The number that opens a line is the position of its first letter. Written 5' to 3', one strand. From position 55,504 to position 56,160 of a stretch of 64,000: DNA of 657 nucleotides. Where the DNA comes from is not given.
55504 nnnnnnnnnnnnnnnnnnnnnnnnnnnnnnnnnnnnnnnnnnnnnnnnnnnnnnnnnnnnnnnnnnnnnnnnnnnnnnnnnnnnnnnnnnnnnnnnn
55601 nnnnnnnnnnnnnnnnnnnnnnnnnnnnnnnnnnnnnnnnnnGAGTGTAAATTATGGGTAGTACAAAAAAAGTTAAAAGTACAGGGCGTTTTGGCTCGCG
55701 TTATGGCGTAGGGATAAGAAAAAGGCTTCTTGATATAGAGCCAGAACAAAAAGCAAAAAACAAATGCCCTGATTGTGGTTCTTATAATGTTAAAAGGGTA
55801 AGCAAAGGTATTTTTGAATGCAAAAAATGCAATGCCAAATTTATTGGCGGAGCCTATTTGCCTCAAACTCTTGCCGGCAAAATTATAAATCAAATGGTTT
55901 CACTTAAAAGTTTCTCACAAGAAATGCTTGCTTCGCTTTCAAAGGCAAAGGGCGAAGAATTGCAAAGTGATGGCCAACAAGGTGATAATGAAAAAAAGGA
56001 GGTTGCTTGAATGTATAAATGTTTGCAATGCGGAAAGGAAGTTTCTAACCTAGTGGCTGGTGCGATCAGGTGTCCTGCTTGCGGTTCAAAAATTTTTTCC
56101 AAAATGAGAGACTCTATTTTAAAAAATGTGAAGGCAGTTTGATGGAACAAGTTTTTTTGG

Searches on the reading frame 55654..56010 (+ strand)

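Call 96: search_protein_families(library=pfam, proteins=[window:55654-56010:+], max_evalue=0.001)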
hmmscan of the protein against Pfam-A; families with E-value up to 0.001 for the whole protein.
window:55654-56010:+ (118 aa): 2 families
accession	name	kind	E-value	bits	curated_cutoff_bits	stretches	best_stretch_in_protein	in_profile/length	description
PF01780.25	Ribosomal_L37ae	-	2.5e-28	98.4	21.9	1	4-82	2-80/85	Ribosomal L37ae protein family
PF12760.12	Zn_ribbon_IS1595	-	0.0007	20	25.4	0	35-61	18-45/46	Transposase zinc-ribbon domain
